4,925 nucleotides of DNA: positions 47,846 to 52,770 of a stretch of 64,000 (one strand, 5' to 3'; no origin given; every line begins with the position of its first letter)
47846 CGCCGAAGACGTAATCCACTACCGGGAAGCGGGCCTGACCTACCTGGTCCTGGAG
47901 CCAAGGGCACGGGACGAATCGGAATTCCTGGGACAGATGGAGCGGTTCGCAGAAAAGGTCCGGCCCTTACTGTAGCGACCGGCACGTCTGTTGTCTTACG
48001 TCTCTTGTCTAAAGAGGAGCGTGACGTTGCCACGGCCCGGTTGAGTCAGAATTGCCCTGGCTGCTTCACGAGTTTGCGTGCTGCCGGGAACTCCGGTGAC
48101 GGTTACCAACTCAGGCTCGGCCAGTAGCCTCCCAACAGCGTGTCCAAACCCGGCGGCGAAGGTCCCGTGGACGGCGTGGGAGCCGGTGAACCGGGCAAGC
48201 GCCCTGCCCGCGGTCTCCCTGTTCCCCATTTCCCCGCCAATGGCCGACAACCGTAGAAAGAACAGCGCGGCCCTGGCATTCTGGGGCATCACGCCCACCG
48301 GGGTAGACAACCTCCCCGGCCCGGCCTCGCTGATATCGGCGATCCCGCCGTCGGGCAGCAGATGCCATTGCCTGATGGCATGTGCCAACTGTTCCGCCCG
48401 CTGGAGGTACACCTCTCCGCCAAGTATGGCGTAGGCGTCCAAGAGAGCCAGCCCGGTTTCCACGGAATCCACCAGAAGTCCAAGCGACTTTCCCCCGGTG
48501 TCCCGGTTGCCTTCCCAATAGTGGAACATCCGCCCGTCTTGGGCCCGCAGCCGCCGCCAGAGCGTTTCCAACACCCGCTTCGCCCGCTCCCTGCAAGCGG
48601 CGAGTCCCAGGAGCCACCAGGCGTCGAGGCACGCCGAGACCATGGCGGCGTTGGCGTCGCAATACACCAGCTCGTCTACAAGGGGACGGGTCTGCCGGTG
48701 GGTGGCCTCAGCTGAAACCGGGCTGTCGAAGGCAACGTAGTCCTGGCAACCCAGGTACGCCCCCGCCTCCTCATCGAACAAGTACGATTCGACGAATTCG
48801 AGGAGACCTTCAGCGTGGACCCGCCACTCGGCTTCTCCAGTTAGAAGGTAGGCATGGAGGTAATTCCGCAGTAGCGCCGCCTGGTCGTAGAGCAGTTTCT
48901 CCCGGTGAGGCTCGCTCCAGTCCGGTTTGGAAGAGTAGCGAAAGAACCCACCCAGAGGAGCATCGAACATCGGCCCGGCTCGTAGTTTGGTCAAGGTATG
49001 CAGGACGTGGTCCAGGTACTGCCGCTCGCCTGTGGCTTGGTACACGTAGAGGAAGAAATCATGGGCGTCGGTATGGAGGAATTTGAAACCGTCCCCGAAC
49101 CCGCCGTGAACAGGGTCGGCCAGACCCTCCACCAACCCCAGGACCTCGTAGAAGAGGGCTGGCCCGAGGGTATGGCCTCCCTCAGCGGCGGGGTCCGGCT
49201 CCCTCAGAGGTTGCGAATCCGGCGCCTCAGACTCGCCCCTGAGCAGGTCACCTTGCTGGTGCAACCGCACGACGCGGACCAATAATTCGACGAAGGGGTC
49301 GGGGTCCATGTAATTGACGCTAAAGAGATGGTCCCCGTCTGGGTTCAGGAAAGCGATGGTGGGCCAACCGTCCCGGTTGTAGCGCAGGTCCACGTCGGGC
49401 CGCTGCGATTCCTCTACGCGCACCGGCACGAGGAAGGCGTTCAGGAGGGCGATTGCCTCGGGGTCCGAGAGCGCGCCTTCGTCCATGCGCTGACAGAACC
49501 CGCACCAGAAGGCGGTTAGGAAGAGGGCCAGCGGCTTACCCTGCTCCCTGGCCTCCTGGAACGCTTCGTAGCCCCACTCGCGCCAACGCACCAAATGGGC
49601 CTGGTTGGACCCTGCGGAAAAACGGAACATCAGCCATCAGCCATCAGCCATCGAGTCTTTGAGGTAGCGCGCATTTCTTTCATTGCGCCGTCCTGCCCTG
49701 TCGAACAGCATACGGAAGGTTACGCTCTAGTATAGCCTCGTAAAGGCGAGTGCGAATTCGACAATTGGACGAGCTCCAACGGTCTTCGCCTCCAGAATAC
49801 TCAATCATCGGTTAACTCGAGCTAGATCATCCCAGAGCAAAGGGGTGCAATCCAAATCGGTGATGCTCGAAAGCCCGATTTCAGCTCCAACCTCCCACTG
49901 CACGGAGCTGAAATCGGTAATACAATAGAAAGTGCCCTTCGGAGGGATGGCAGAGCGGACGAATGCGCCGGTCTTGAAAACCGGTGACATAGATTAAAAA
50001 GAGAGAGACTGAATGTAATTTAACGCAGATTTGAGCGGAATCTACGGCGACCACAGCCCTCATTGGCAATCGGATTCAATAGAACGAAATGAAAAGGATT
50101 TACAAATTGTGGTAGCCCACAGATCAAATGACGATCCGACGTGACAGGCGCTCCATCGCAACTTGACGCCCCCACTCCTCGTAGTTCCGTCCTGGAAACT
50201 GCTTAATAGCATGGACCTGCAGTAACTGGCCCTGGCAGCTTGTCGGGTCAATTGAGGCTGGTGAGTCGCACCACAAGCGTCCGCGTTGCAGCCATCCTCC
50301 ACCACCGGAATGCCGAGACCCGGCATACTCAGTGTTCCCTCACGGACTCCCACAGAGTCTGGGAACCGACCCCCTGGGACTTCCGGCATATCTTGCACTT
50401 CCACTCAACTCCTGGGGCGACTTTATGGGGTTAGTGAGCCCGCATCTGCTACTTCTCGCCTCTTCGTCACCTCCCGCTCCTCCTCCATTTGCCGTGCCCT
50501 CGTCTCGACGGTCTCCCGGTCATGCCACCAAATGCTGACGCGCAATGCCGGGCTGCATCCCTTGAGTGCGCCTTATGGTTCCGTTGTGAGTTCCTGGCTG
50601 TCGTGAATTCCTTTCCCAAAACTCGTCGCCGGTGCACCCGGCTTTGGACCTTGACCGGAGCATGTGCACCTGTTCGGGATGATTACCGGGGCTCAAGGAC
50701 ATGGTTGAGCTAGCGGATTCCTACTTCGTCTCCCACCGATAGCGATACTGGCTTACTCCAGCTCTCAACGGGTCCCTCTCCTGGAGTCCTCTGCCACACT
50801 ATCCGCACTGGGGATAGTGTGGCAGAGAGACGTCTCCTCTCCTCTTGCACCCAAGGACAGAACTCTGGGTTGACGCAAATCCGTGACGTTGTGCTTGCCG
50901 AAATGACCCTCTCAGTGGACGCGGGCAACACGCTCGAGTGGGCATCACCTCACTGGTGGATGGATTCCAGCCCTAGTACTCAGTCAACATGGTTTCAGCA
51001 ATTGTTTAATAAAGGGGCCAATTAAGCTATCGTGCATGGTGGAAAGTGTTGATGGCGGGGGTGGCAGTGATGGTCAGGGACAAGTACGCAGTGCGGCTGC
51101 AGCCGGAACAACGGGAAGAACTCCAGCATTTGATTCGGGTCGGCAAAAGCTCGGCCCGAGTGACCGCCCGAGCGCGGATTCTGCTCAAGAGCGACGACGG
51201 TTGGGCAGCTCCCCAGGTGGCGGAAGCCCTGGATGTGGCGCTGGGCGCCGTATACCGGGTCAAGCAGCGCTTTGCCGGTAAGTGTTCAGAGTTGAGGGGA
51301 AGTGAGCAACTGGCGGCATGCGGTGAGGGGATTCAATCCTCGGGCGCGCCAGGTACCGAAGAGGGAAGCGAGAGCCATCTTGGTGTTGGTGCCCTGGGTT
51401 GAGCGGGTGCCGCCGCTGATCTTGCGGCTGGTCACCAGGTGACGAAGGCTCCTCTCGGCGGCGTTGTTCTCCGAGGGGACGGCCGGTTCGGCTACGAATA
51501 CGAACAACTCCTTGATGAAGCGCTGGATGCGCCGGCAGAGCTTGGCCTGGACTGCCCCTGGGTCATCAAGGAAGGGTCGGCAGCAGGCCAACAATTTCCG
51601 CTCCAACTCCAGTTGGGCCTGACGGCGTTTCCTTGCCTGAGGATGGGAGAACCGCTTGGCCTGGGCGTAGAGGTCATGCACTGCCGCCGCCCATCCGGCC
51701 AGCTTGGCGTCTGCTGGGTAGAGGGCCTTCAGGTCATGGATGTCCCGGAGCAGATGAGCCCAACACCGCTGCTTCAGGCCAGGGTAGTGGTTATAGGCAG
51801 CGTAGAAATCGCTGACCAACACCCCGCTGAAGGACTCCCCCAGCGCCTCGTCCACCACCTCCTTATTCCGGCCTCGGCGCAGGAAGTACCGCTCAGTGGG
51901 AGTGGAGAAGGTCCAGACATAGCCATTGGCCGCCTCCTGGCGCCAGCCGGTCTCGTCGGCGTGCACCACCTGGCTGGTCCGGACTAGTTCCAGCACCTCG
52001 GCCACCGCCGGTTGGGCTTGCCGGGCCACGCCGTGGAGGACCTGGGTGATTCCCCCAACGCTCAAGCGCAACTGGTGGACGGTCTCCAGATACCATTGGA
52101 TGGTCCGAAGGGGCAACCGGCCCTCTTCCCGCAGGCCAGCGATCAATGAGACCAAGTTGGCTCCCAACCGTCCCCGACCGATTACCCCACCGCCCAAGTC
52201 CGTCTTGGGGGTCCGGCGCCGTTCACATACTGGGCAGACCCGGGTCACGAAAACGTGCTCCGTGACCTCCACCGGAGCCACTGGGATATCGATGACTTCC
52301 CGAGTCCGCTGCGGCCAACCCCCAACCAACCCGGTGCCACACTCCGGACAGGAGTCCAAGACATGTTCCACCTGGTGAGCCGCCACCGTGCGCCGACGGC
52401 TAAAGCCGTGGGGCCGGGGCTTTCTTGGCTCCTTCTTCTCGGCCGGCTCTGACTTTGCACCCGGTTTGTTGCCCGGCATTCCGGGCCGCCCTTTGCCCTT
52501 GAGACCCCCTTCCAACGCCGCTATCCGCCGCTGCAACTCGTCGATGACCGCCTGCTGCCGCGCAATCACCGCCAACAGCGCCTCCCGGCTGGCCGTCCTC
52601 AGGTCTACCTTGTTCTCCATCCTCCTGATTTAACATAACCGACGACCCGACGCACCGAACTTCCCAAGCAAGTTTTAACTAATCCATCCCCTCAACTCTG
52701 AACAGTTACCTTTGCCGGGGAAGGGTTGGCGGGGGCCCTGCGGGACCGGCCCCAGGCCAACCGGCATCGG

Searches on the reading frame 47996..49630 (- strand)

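Call 57: search_protein_families(library=pfam, max_evalue=0.01, proteins=[window:47996-49630:-])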
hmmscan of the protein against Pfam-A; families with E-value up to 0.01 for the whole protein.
window:47996-49630:- (544 aa): 4 families
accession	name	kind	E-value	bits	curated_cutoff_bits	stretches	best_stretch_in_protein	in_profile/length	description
PF03190.21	Thioredox_DsbH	-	8.9e-19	68.5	27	1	12-112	18-126/163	Protein of unknown function, DUF255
PF13899.12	Thioredoxin_7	-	3.7e-13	49.8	27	1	16-97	2-83/83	Thioredoxin-like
PF13098.12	Thioredoxin_2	-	0.0019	19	27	1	27-113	1-100/104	Thioredoxin-like domain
PF03663.20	Glyco_hydro_76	-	0.0021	18.1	25.9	0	234-287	205-258/366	Glycosyl hydrolase family 76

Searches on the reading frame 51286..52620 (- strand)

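Call 57: search_protein_families(library=pfam, max_evalue=0.01, proteins=[window:51286-52620:-])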
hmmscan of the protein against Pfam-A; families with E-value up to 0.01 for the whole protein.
window:51286-52620:- (444 aa): 3 families
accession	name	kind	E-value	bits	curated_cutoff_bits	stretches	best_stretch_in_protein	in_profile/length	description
PF03050.20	DDE_Tnp_IS66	-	1.2e-39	136.9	23.1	1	150-411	2-282/284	Transposase IS66 family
PF13005.12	zf-IS66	-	3.7e-08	34.1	27.3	1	90-133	3-46/46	zinc-finger binding domain of transposase IS66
PF04102.17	SlyX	-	0.0092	17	30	0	13-41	20-48/67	SlyX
